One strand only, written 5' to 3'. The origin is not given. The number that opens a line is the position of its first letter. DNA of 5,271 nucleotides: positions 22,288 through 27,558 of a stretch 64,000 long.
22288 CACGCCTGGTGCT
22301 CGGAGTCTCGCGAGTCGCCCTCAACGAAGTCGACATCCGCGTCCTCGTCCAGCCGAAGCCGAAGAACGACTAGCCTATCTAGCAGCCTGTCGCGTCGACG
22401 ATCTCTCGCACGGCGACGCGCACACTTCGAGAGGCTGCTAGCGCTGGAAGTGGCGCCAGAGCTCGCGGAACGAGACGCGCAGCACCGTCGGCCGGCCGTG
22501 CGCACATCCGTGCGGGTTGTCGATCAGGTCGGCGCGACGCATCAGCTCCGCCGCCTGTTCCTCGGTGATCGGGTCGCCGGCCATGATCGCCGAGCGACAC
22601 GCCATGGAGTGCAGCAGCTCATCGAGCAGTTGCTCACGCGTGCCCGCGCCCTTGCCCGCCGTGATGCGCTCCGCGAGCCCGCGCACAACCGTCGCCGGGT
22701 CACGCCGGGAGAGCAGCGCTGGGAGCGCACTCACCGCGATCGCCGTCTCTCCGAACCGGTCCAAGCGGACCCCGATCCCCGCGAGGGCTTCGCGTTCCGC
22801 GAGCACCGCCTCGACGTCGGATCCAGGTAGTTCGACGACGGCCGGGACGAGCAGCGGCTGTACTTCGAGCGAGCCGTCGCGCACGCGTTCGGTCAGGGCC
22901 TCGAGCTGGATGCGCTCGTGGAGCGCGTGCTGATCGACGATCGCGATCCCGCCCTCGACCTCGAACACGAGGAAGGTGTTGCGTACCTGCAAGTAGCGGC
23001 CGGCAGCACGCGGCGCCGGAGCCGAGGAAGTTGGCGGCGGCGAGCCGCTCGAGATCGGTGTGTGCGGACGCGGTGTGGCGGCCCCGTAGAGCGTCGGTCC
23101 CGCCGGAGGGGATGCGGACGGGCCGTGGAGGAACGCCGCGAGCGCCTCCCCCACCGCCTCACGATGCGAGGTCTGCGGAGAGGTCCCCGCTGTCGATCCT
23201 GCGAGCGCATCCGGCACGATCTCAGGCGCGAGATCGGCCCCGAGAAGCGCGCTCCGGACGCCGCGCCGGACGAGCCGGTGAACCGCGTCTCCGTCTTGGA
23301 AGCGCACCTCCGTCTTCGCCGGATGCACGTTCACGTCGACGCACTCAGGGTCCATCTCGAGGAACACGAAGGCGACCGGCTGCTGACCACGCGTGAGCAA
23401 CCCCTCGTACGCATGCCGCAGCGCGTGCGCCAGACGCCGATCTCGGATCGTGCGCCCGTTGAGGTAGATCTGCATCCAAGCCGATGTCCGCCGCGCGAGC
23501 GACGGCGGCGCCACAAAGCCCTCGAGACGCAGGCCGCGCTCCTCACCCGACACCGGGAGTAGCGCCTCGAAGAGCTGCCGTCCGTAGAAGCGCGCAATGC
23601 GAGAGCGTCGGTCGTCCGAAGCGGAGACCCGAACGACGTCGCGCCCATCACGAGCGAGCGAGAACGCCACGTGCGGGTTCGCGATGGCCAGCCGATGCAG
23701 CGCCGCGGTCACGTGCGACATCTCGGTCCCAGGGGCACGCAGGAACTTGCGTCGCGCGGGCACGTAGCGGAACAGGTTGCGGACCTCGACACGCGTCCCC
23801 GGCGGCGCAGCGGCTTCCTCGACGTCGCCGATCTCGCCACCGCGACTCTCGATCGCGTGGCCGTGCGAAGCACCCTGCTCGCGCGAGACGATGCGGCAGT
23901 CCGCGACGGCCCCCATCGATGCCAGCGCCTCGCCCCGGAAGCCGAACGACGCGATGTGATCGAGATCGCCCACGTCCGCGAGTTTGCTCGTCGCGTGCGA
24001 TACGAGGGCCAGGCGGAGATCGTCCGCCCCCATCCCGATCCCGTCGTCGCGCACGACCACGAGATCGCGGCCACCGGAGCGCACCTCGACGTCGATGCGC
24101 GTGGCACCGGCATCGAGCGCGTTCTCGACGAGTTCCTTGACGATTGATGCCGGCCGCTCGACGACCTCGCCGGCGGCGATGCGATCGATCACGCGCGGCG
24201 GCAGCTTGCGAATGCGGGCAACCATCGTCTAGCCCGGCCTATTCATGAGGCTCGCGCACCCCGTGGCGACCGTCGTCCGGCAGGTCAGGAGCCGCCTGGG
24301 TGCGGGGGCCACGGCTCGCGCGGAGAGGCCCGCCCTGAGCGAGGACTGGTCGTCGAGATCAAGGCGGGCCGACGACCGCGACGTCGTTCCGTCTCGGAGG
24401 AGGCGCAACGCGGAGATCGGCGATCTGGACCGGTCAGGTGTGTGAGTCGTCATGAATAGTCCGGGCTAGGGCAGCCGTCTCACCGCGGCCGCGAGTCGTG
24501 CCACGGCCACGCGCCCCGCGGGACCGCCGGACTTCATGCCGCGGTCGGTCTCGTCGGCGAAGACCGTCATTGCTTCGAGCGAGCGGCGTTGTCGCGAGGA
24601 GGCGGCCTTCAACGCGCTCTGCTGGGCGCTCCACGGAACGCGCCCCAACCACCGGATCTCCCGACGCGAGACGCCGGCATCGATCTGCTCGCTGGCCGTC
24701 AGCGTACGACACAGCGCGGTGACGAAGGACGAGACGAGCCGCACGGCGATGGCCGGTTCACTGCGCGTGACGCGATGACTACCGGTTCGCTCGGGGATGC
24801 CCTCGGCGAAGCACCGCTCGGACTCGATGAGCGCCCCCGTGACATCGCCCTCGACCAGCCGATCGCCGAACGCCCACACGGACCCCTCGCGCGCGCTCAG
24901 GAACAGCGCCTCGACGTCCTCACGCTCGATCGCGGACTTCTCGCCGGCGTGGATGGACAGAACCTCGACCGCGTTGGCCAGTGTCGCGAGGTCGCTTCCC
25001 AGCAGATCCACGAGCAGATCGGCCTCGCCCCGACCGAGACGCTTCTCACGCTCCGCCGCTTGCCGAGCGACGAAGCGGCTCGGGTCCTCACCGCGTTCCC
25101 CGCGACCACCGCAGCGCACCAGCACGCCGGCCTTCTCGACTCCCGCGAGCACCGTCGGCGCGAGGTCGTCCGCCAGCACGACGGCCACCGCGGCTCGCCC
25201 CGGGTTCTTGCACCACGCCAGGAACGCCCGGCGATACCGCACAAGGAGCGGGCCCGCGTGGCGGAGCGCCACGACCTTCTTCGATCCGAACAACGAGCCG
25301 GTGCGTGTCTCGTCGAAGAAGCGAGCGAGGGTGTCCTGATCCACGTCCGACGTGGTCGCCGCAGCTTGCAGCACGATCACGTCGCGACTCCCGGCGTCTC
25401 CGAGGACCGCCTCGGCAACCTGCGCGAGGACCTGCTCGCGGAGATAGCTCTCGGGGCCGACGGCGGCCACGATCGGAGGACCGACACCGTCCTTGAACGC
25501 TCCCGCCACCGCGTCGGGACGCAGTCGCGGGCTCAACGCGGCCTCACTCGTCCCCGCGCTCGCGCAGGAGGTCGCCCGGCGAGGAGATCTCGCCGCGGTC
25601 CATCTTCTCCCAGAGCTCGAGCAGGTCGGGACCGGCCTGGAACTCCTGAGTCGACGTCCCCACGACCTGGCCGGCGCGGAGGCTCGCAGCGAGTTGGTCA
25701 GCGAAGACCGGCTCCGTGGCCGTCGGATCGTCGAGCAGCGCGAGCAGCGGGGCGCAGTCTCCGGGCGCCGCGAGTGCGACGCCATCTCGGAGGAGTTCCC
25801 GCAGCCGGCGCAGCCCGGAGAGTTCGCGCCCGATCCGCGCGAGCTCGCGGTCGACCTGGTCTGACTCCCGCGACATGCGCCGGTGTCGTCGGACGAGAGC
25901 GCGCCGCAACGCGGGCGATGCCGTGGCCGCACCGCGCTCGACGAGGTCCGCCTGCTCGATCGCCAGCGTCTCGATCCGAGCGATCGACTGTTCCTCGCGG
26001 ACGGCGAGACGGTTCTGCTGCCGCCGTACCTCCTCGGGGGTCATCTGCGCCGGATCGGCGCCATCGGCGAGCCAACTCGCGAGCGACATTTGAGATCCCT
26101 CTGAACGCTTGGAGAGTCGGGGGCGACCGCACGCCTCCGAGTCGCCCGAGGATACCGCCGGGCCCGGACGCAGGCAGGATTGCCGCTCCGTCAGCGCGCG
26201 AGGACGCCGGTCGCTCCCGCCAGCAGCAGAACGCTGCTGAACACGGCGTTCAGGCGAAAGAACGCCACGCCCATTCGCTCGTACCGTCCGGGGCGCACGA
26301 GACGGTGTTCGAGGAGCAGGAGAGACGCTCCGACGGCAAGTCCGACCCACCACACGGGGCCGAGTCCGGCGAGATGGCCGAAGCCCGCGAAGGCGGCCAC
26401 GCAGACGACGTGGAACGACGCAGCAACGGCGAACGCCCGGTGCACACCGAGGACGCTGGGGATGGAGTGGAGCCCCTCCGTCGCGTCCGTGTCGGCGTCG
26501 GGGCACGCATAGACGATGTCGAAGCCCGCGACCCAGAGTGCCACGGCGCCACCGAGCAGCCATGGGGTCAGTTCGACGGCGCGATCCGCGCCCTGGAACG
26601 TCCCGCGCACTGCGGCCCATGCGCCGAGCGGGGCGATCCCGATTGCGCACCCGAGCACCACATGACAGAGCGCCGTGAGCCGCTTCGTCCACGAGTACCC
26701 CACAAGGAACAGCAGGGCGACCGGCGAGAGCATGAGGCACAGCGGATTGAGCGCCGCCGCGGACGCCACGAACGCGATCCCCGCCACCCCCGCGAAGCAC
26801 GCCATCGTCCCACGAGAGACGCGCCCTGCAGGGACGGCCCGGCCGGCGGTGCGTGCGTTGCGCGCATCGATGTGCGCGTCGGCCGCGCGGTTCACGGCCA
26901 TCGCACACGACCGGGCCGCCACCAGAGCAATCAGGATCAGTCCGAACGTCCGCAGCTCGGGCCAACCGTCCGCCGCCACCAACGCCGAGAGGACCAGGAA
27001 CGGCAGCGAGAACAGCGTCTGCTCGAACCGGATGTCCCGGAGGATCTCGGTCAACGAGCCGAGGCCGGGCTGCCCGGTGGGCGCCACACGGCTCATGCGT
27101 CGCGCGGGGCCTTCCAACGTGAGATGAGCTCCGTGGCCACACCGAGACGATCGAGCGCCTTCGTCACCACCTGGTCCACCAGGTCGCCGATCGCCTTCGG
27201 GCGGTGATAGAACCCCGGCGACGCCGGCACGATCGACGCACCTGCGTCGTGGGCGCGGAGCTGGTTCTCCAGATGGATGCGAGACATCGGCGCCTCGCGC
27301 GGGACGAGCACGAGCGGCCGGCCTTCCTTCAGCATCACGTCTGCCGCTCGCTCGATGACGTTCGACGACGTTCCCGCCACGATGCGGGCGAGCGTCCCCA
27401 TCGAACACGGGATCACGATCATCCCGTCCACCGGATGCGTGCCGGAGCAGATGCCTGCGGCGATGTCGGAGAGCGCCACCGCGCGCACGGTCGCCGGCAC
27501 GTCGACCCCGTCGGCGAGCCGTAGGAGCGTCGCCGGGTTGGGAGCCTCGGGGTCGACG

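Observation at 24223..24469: A 241-bp MITE inserted 3 bp upstream of the mutL start codon, on the holA stop codon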

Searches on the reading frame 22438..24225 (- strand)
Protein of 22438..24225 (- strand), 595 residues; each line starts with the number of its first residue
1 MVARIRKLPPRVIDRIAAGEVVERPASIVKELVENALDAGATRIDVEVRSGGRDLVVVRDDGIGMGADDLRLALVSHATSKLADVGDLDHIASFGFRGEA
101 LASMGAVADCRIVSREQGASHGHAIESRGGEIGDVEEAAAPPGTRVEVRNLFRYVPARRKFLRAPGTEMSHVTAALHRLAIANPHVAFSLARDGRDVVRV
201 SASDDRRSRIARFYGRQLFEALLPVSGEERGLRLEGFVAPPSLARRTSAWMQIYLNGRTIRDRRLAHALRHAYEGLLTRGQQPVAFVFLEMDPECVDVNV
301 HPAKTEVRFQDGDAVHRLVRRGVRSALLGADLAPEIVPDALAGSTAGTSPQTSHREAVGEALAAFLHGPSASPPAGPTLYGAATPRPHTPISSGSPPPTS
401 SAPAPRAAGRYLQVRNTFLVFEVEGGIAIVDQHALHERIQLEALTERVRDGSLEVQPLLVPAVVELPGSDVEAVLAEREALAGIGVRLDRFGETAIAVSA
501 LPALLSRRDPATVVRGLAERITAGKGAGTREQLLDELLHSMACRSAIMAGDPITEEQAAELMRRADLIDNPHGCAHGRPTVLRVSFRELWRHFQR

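Call 12: search_protein_families(library=pfam, proteins=[window:22438-24225:-], max_evalue=0.01)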
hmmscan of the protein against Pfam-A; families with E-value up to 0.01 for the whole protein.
window:22438-24225:- (595 aa): 5 families
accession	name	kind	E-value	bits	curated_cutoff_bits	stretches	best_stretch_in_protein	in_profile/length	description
PF01119.25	DNA_mis_repair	-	2.5e-36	124.4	26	1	210-327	1-118/119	DNA mismatch repair protein, C-terminal domain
PF08676.16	MutL_C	-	6e-34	117.2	25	1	413-552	3-141/142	MutL C terminal dimerisation domain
PF13589.12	HATPase_c_3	-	2.1e-12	47.7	25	1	26-120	4-98/137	Histidine kinase-, DNA gyrase B-, and HSP90-like ATPase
PF02518.31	HATPase_c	-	4.3e-07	30.8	26.4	1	23-72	4-56/111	Histidine kinase-, DNA gyrase B-, and HSP90-like ATPase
PF09720.15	Unstab_antitox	-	0.0019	18.6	23.3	1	530-570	7-43/54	Putative addiction module component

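Call 23: find_encoding_contigs(protein=window:22438-24225:-, flank=3000, max_places=10)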
Protein window:22438-24225:- (595 aa): 1 contig read that carries it; 1 place shown.
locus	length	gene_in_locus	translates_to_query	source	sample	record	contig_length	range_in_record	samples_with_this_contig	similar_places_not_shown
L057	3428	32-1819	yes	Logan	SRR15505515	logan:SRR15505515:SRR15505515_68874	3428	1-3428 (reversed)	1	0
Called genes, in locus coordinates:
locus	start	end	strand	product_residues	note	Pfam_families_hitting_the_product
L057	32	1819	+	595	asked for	PF02518:HATPase_c (weak), PF13589:HATPase_c_3, PF01119:DNA_mis_repair, PF08676:MutL_C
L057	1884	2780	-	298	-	-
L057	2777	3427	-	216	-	?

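Call 27: find_related_loci(query=window:22438-24225:-, collection=metagenome_contigs, flank=2500)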
Query window:22438-24225:- (595 aa) in metagenome_contigs; peptide patterns used: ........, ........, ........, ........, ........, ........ (x = any residue, [..] = any of these).
600 stretches matched a pattern (row limit reached: there are more); 393 encode a relative of the query (tblastn E <= 1e-3); the best 80 are kept; 80 distinct loci.
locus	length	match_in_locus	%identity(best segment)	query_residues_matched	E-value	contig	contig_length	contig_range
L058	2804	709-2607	41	1-595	9e-161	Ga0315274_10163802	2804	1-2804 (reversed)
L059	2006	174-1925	48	1-595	5e-158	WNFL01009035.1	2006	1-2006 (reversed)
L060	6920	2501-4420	43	1-595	3e-145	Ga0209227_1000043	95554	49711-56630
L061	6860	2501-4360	43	5-595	7e-144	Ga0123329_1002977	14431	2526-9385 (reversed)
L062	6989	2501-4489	40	2-595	3e-144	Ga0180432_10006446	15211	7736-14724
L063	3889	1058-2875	47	4-595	7e-148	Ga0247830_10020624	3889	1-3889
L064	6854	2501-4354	45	4-595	6e-143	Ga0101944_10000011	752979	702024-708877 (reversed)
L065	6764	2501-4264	48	4-595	8e-143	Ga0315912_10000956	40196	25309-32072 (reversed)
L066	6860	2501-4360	43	5-595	9e-143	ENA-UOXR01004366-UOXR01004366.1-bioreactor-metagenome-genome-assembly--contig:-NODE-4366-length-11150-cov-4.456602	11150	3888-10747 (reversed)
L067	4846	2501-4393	41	1-595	2e-144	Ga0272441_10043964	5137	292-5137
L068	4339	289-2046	47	5-595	6e-145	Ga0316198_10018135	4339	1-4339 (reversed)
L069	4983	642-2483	43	2-595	4e-141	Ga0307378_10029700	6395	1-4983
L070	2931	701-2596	42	2-595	5e-148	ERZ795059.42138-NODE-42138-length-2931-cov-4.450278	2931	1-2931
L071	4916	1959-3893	43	3-595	1e-142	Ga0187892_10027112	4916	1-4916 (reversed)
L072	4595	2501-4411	43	2-595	6e-142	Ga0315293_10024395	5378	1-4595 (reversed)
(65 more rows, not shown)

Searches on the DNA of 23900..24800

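Call 13: search_rna_families(source=window, start=23900, end=24800, threshold=evalue, max_evalue=1)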
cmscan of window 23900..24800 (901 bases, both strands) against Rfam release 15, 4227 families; matches with E-value up to 1: 0.
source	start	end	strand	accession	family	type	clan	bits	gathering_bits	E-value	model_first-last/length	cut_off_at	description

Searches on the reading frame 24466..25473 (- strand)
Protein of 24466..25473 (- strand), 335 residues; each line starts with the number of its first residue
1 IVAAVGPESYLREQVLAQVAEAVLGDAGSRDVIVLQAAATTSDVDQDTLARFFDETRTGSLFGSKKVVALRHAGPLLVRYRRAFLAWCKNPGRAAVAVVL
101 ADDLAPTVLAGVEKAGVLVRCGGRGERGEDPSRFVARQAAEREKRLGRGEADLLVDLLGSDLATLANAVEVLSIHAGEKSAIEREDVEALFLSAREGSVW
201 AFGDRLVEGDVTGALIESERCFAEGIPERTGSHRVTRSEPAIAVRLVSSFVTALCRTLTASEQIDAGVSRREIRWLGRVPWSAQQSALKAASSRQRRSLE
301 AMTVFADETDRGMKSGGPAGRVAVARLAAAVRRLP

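Call 26: find_encoding_contigs(protein=window:24466-25473:-, flank=3000, max_places=10)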
Protein window:24466-25473:- (335 aa): no gene with exactly this product is on record in the collection.

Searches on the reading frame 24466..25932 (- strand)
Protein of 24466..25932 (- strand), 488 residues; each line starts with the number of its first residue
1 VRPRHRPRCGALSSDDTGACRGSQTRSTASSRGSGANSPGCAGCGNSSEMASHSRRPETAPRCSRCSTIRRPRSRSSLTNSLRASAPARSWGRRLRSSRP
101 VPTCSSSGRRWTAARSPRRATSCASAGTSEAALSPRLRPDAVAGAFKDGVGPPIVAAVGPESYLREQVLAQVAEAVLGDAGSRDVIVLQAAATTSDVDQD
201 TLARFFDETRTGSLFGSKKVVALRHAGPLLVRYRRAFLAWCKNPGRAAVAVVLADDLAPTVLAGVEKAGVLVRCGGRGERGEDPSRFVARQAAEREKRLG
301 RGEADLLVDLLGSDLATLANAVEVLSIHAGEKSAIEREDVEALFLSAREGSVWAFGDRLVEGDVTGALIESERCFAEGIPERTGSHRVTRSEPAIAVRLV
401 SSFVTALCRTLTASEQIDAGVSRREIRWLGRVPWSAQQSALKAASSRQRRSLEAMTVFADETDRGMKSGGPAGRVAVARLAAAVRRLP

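Call 12: search_protein_families(library=pfam, proteins=[window:24466-25932:-], max_evalue=0.01)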
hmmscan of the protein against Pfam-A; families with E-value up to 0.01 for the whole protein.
window:24466-25932:- (488 aa): 0 families

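Call 14: search_protein_families(library=ncbifam, proteins=[window:24466-25932:-], max_evalue=0.01)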
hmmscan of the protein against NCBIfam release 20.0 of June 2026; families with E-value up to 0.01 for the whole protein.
window:24466-25932:- (488 aa): 1 family
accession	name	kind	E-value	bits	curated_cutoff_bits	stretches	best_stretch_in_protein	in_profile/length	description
TIGR01128.2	holA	equivalog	1.9e-25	89.9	80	1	158-478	5-310/316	DNA polymerase III subunit delta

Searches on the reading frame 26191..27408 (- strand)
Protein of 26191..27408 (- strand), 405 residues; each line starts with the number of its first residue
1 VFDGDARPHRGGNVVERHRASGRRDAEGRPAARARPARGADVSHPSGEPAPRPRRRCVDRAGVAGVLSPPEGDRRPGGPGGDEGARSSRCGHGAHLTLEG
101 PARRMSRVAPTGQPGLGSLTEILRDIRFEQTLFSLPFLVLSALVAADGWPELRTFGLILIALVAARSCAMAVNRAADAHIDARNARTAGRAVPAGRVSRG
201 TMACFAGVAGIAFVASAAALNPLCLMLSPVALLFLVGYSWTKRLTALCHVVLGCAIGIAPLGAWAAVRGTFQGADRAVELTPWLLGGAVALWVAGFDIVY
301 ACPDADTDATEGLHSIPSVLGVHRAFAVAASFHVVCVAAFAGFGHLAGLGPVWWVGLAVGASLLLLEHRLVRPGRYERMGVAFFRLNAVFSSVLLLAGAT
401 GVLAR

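Call 14: search_protein_families(library=ncbifam, proteins=[window:26191-27408:-], max_evalue=0.01)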
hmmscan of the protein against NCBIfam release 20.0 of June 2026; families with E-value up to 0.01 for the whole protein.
window:26191-27408:- (405 aa): 22 families
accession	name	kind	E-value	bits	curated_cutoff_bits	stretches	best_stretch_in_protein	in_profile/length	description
NF009524.0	PRK12886.1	equivalog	3.4e-88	295.8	387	1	120-399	9-281/291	prenyltransferase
NF009526.0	PRK12888.1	equivalog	6e-78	262.3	364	1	118-401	14-293/301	4-hydroxybenzoate octaprenyltransferase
TIGR01475.1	ubiA_other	subfamily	6.1e-78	262.1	180.8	1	120-397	3-275/282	UbiA-like polyprenyltransferase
NF041586.1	MqnP_DT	exception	3.4e-71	240.2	430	1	123-396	4-270/277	menaquinone biosynthesis prenyltransferase MqnP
NF041584.1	MqnP_SCO4491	exception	8.3e-68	229.1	420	1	121-397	5-277/285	menaquinone biosynthesis prenyltransferase MqnP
NF041585.1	MqnP_Cj_Hp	exception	3.1e-58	197.5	375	1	124-395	6-274/281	menaquinone biosynthesis prenyltransferase MqnP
NF009515.0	PRK12874.1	equivalog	5.7e-57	193.3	392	1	119-395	8-281/291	4-hydroxybenzoate polyprenyltransferase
NF009609.0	PRK13106.1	equivalog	1.2e-51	175.9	349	1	119-397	15-290/301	prenyltransferase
NF009532.0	PRK12895.1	equivalog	5.5e-38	131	414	1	121-397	5-275/286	prenyltransferase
NF009517.0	PRK12876.1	equivalog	7e-32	111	419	1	132-347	28-239/300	prenyltransferase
TIGR01474.1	ubiA_proteo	equivalog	3.6e-28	98.8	275.45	1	139-397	24-276/282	4-hydroxybenzoate octaprenyltransferase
NF009514.0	PRK12873.1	equivalog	6.7e-17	61.8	246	1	145-396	39-289/297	4-hydroxybenzoate polyprenyltransferase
NF009523.0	PRK12884.1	equivalog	1.6e-14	53.8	269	1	122-338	7-213/279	prenyltransferase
TIGR01473.1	cyoE_ctaB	equivalog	2.6e-14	53.7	210.3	1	139-386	20-265/281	heme o synthase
NF003349.0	PRK04375.1-2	equivalog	6.3e-13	48.6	246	1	141-372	47-275/318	heme o synthase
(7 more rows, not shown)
